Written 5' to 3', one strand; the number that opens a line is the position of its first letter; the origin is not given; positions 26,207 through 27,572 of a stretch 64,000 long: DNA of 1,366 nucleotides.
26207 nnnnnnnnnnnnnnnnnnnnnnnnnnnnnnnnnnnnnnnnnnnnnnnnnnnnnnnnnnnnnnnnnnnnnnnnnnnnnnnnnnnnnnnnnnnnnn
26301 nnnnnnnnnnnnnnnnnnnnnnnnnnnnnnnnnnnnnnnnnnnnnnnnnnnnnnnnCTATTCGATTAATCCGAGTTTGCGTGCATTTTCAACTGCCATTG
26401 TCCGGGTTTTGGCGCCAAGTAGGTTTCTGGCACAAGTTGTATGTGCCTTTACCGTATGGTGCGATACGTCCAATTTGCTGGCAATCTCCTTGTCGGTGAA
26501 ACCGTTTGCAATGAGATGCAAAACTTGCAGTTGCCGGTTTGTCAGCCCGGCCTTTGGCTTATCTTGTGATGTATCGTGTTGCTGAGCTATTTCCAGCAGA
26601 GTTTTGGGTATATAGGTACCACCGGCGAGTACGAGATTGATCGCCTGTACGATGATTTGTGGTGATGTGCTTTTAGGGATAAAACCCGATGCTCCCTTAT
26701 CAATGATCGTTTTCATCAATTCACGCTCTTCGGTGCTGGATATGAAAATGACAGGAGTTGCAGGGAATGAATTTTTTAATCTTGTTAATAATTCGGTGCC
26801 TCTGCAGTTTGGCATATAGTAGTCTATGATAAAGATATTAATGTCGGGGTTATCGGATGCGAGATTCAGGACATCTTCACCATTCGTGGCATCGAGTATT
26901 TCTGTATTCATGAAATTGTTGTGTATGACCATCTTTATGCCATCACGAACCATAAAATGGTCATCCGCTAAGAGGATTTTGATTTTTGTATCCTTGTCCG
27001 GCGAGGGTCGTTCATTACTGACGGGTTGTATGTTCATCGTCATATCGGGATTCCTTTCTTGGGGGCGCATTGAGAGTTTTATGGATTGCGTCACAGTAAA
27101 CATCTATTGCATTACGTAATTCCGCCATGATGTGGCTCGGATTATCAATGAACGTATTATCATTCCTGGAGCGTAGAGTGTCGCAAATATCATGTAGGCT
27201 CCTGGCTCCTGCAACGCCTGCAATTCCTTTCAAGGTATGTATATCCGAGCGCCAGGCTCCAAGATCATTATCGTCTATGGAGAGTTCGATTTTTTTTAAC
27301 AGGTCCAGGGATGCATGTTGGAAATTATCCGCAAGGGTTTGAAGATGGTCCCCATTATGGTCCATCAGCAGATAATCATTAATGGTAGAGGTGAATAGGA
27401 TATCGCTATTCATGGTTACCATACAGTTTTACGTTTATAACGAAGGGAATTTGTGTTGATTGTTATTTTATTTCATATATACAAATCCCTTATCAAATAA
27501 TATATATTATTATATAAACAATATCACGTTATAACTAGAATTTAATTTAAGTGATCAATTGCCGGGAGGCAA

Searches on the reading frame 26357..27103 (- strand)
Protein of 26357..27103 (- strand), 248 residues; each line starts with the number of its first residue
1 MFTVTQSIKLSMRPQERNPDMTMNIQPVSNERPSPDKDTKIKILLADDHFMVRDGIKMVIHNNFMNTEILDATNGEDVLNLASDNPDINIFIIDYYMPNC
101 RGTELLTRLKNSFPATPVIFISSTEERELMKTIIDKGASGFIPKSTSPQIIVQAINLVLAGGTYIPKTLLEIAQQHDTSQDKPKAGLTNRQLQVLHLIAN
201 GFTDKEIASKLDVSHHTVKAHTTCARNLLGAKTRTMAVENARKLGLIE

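Call 7: search_protein_families(library=pfam, proteins=[window:26357-27103:-])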
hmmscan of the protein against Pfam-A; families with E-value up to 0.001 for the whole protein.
window:26357-27103:- (248 aa): 3 families
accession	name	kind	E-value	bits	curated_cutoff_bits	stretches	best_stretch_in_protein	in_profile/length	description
PF00072.30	Response_reg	-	5.7e-20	72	30.2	1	43-156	1-111/111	Response regulator receiver domain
PF00196.25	GerE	-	2.5e-13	49.9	23.5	1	187-238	3-54/57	Bacterial regulatory proteins, luxR family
PF13384.12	HTH_23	-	3.8e-05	23.8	24.6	1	191-219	7-35/50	Homeodomain-like domain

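Call 11: find_encoding_contigs(protein=window:26357-27103:-, flank=3000, max_places=6)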
Protein window:26357-27103:- (248 aa): no gene with exactly this product is on record in the collection.

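Call 15: find_homologous_proteins(query=window:26360-27043:-, max_evalue=1e-20)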
Query seq(228 aa) (228 aa): 52 proteins with E <= 1e-20 among 230 candidates.
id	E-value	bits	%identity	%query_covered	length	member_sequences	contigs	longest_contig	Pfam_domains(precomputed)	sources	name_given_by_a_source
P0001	3.2e-145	499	100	100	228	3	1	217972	PF00196.26,PF00072.31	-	-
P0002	3.7e-128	444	90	100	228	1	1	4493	PF00196.26,PF00072.31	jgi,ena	jgi:DNA-binding NarL/FixJ family response regulator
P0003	4.1e-97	342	71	99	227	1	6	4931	PF00196.26,PF00072.31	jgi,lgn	-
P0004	9.6e-96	338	73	99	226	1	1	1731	PF00196.26,PF00072.31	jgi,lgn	-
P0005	2.8e-94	333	70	100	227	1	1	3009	PF00196.26,PF00072.31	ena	-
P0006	8.0e-93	328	68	99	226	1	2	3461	PF00196.26,PF00072.31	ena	-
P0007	1.1e-87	311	65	100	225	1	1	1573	PF00196.26,PF00072.31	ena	-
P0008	5.6e-87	309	67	95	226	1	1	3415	PF13384.13,PF00196.26,PF00072.31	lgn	-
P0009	1.5e-85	304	70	91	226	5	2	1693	PF00196.26,PF00072.31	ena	-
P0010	8.1e-85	302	64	97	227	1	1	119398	PF13384.13,PF00196.26,PF00072.31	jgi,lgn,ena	-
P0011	5.1e-83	296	63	96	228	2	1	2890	PF00196.26,PF00072.31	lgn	-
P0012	4.7e-80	286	65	91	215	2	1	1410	PF00196.26,PF00072.31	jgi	-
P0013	6.7e-79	283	62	93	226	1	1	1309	PF00196.26,PF00072.31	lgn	-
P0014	5.2e-77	277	62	94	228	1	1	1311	PF00196.26,PF08281.19,PF00072.31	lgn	-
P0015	8.3e-77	276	60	93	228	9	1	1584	PF00196.26,PF00072.31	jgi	-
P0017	9.7e-73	263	60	92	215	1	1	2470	PF13384.13,PF13518.13,PF02796.22,PF00196.26,PF08281.19,PF00072.31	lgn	-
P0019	1.2e-38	151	39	90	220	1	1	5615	PF00196.26,PF00072.31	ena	-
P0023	2.9e-34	137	37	90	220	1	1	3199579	PF00196.26,PF08281.19,PF00072.31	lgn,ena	-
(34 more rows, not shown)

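Call 16: find_encoding_contigs(protein=P0002, flank=4000, max_places=3)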
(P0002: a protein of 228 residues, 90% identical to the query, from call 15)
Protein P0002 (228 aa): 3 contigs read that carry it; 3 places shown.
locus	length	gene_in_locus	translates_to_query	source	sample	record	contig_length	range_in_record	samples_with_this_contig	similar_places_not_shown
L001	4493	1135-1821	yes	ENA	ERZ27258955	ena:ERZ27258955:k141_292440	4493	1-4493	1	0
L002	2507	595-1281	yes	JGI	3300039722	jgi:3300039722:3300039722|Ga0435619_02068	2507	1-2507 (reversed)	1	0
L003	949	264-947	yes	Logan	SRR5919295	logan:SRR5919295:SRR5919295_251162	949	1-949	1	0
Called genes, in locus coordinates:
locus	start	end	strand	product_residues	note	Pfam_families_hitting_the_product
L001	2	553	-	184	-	?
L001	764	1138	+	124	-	PF01627:Hpt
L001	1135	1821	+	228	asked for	PF00072:Response_reg, PF00196:GerE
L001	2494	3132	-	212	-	PF13462:Thioredoxin_4 (weak), PF01323:DSBA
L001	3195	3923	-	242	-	PF13428:TPR_14 (faint), PF07719:TPR_2 (faint), PF13174:TPR_6 (faint), PF13371:TPR_9 (weak), PF13432:TPR_16 (weak), PF14559:TPR_19 (weak), PF13424:TPR_12 (weak), PF14559:TPR_19 (weak), +3 more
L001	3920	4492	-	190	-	?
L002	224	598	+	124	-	PF01627:Hpt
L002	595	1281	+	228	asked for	PF00072:Response_reg, PF00196:GerE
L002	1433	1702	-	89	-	-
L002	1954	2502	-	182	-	PF13462:Thioredoxin_4 (weak), PF01323:DSBA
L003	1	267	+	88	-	?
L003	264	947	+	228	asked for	PF00072:Response_reg, PF00196:GerE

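Call 17: find_encoding_contigs(protein=P0010, flank=6000, max_places=3)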
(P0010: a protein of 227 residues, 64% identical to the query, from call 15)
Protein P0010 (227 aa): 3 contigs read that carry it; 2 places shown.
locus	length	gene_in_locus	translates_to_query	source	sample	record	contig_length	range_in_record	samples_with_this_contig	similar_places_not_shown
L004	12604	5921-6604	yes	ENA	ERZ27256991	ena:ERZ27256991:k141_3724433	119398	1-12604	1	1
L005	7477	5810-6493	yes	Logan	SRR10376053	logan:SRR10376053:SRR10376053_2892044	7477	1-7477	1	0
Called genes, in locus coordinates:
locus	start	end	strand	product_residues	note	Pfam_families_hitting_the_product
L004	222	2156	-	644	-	PF00512:HisKA, PF02518:HATPase_c, PF00072:Response_reg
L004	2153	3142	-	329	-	PF04392:ABC_sub_bind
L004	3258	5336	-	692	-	PF07715:Plug, PF00593:TonB_dep_Rec_b-barrel, PF14905:OMP_b-brl_3 (weak)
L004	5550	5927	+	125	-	PF01627:Hpt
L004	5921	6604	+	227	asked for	PF00072:Response_reg, PF00196:GerE, PF13384:HTH_23 (weak)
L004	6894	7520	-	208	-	PF13462:Thioredoxin_4 (weak), PF01323:DSBA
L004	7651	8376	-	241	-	PF13424:TPR_12 (faint), PF00515:TPR_1 (faint), PF07719:TPR_2 (faint), PF13174:TPR_6 (faint), PF13181:TPR_8 (faint), PF13428:TPR_14 (faint), PF13371:TPR_9 (weak), PF14559:TPR_19 (weak), +2 more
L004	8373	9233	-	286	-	PF01578:Cytochrom_C_asm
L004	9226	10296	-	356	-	PF05140:ResB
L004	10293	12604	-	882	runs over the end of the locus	PF22113:Mtrc-MtrF_II-IV_dom (faint), PF09699:Paired_CXXCH_1 (faint), PF14522:Cytochrome_C7 (faint), PF14537:Cytochrom_c3_2 (faint)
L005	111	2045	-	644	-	PF00512:HisKA, PF02518:HATPase_c, PF00072:Response_reg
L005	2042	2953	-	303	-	PF04392:ABC_sub_bind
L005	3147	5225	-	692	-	PF07715:Plug, PF00593:TonB_dep_Rec_b-barrel, PF14905:OMP_b-brl_3 (weak)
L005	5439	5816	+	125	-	PF01627:Hpt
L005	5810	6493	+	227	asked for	PF00072:Response_reg, PF00196:GerE, PF13384:HTH_23 (weak)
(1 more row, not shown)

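Call 18: find_encoding_contigs(protein=P0003, flank=4000, max_places=6)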
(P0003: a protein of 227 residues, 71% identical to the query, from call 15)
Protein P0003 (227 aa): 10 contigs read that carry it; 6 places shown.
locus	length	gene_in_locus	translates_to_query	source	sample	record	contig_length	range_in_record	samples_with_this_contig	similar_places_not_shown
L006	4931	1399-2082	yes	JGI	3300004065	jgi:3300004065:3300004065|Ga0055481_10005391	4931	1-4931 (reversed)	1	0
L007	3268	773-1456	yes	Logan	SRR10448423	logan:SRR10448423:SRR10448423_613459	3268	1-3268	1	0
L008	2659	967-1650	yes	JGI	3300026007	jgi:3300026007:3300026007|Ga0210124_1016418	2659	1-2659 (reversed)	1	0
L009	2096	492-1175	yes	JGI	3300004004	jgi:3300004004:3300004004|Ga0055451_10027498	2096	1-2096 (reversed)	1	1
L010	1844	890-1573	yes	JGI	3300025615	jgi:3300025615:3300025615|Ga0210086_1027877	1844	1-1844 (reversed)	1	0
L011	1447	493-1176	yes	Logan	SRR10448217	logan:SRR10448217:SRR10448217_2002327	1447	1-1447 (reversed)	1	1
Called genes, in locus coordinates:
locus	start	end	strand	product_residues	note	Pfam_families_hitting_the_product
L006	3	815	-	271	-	?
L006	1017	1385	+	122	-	PF01627:Hpt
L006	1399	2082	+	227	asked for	PF00072:Response_reg, PF00196:GerE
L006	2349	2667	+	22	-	-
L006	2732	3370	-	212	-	PF01323:DSBA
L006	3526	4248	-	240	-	PF13371:TPR_9 (faint), PF00515:TPR_1 (faint), PF07719:TPR_2 (faint), PF13174:TPR_6 (faint), PF13181:TPR_8 (faint), PF13424:TPR_12 (faint), PF13428:TPR_14 (faint), PF14559:TPR_19 (weak), +2 more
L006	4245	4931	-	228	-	?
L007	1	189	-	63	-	?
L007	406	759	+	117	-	PF01627:Hpt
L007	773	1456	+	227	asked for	PF00072:Response_reg, PF00196:GerE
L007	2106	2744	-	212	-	PF01323:DSBA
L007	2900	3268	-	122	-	?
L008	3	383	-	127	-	?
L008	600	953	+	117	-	PF01627:Hpt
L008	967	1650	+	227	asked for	PF00072:Response_reg, PF00196:GerE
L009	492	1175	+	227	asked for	PF00072:Response_reg, PF00196:GerE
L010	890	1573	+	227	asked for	PF00072:Response_reg, PF00196:GerE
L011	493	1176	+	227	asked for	PF00072:Response_reg, PF00196:GerE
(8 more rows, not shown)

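Call 20: find_encoding_contigs(protein=P0011, flank=3000, max_places=2)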
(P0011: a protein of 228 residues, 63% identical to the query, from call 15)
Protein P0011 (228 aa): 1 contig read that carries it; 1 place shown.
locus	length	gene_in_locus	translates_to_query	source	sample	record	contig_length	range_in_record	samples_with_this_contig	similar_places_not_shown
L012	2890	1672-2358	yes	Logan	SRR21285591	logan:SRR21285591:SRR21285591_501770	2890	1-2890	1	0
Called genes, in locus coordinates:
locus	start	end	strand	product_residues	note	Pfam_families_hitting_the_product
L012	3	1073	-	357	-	?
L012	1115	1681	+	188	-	PF01627:Hpt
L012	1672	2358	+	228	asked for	PF00072:Response_reg, PF00196:GerE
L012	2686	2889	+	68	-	?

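Call 21: find_encoding_contigs(protein=P0017, flank=3000, max_places=2)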
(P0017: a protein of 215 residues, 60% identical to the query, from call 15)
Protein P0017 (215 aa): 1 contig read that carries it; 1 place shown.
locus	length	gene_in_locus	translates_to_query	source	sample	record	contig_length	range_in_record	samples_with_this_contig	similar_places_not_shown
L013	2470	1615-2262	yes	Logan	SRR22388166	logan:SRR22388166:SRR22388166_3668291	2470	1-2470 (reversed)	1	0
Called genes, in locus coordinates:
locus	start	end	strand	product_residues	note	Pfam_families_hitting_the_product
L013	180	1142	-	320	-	PF13280:WYL, PF25583:WCX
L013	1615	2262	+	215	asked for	PF02796:HTH_7 (faint), PF00072:Response_reg, PF13518:HTH_28 (faint), PF00196:GerE, PF08281:Sigma70_r4_2 (weak), PF13384:HTH_23 (weak)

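Call 22: find_encoding_contigs(protein=P0006, flank=3500, max_places=2)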
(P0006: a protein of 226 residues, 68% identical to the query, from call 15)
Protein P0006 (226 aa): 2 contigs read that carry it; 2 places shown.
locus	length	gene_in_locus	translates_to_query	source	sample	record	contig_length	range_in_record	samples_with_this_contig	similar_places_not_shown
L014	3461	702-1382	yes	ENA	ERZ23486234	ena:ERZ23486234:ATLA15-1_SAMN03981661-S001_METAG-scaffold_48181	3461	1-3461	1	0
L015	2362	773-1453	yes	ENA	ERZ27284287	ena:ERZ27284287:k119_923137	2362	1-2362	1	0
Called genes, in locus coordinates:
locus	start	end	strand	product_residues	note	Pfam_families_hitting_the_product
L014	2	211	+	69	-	?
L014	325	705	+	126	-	PF01627:Hpt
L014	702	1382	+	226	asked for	PF00072:Response_reg, PF00196:GerE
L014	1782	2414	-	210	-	PF01323:DSBA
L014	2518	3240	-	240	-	PF13371:TPR_9 (faint), PF13424:TPR_12 (weak), PF13431:TPR_17 (faint), PF00515:TPR_1 (faint), PF13432:TPR_16 (weak), PF13414:TPR_11, PF14559:TPR_19, PF13424:TPR_12 (weak), +4 more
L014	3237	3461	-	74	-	?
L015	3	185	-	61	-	?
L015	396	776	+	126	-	PF01627:Hpt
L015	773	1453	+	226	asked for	PF00072:Response_reg, PF00196:GerE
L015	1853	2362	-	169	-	?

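Call 23: find_encoding_contigs(protein=P0008, flank=3500, max_places=2)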
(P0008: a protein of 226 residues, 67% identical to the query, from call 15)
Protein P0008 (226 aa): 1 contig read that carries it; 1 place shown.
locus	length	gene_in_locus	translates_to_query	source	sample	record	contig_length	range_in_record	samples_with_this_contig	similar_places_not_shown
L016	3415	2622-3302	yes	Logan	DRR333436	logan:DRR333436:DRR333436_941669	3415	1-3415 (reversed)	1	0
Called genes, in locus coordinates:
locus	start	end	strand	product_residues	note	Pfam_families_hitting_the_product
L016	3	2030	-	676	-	?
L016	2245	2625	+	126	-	PF01627:Hpt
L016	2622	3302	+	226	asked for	PF00072:Response_reg, PF00196:GerE, PF13384:HTH_23 (weak)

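Call 43: search_protein_families(library=ncbifam, proteins=[P0001], max_evalue=0.00001)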
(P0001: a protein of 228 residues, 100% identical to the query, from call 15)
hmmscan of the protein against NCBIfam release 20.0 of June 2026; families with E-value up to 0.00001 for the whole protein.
P0001 (228 aa): 47 families (the best 25 are shown)
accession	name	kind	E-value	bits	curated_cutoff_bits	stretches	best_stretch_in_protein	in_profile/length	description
NF052445.1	RespRegMctR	equivalog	2.4e-34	118.6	300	1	20-214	1-192/205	two-component system response regulator MctR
NF041830.1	RR_TF_ErdR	exception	1.1e-31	110.3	390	1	22-218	3-202/213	response regulator transcription factor ErdR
NF011896.0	PRK15369.1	equivalog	6.7e-30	104.3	242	1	20-227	3-210/211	two component system response regulator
NF007935.0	PRK10651.1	equivalog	1.4e-28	99.6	250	1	18-214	4-203/216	two-component system response regulator NarL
NF007018.1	PRK09483.1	equivalog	1.1e-25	90.5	280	1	21-201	2-183/217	UvrY/SirA/GacA family response regulator transcription factor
NF007708.0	PRK10403.1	equivalog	1.7e-24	86.4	343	1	19-209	5-193/215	nitrate/nitrite response regulator protein NarP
NF007403.0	PRK09935.1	equivalog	4.1e-24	85.4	271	1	23-221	6-204/210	fimbria biosynthesis transcriptional regulator FimZ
NF047785.1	respo_reg_MadR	equivalog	2.6e-22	79.2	300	1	21-227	1-209/209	MadR family response regulator transcription factor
NF007685.0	PRK10360.1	equivalog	2.8e-20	73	258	1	21-223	2-191/196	response regulator transcription factor UhpA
NF007419.0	PRK09958.1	equivalog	3.9e-18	65.8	251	1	24-213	4-190/204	acid-sensing system DNA-binding response regulator EvgA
NF006900.1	PRK09390.1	equivalog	5.7e-15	55.4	255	1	21-203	5-179/203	response regulator FixJ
NF008098.0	PRK10840.1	equivalog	4.2e-13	49.3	235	1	20-211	3-195/216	response regulator transcription factor RcsB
NF041367.1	CheY_Halo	equivalog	5.1e-12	46.2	200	1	23-137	1-112/114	chemotaxis protein CheY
NF050064.1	BlResRespRegCbrR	equivalog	1.4e-11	44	600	1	17-140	120-242/415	bile resistance response regulator CbrR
NF001965.0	PRK00742.1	subfamily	3.9e-11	42.7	293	1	19-127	2-110/357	chemotaxis-specific protein-glutamate methyltransferase CheB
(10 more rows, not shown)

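Call 65: find_encoding_contigs(protein=P0023, flank=5000, max_places=1)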
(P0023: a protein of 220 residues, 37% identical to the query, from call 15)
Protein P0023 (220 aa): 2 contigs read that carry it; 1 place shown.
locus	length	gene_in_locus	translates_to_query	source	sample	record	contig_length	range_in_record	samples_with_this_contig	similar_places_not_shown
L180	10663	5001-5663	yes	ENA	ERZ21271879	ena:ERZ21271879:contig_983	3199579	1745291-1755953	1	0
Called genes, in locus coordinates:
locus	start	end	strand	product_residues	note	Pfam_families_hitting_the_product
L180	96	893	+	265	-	-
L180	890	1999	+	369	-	-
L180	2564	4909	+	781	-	PF07715:Plug, PF00593:TonB_dep_Rec_b-barrel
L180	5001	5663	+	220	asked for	PF00072:Response_reg, PF00196:GerE, PF08281:Sigma70_r4_2 (faint)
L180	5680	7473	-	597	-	PF00512:HisKA, PF02518:HATPase_c, PF00072:Response_reg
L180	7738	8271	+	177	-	-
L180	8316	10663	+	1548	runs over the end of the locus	PF00732:GMC_oxred_N, PF12697:Abhydrolase_6 (faint), PF05199:GMC_oxred_C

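Call 66: find_encoding_contigs(protein=P0019, flank=5000, max_places=1)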
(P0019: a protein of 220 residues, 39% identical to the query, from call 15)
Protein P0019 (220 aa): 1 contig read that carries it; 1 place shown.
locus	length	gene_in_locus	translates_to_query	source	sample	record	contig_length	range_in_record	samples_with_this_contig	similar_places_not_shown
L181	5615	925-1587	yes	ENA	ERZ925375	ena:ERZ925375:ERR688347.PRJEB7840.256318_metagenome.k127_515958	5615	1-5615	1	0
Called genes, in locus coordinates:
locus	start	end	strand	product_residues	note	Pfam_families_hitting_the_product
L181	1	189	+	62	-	?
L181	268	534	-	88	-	-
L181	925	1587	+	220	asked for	PF00072:Response_reg, PF00196:GerE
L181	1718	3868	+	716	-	PF07715:Plug, PF00593:TonB_dep_Rec_b-barrel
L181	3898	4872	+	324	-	PF04392:ABC_sub_bind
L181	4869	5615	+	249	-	?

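Call 76: find_encoding_contigs(protein=P0005, flank=3000, max_places=2)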
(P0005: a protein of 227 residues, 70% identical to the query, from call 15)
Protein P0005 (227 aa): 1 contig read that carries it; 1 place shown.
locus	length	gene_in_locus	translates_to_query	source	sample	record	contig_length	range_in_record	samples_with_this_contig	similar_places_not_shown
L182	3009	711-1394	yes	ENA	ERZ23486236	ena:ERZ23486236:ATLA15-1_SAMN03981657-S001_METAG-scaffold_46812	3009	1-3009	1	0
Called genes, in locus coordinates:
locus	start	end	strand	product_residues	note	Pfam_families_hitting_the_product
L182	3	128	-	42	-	?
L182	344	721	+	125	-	PF01627:Hpt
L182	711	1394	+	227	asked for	PF00072:Response_reg, PF00196:GerE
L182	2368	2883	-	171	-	-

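Call 77: find_encoding_contigs(protein=P0015, flank=3000, max_places=3)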
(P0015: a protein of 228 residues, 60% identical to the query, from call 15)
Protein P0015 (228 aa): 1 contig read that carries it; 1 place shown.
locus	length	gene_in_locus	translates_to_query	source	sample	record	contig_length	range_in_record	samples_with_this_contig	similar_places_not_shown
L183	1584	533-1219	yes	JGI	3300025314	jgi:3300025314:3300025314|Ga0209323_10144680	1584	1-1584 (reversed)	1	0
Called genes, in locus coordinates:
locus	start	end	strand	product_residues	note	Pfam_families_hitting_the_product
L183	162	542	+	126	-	PF01627:Hpt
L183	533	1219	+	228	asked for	PF00072:Response_reg, PF00196:GerE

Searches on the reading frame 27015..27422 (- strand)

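Call 7: search_protein_families(library=pfam, proteins=[window:27015-27422:-])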
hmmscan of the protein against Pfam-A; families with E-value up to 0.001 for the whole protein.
window:27015-27422:- (135 aa): 1 family
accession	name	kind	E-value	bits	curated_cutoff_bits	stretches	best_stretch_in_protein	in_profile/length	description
PF01627.28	Hpt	-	1.6e-09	38.3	24.6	1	31-88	3-62/84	Hpt domain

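Call 43: search_protein_families(library=ncbifam, proteins=[window:27015-27422:-], max_evalue=0.00001)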
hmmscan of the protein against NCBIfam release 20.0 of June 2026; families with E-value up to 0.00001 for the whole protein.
window:27015-27422:- (135 aa): 0 families
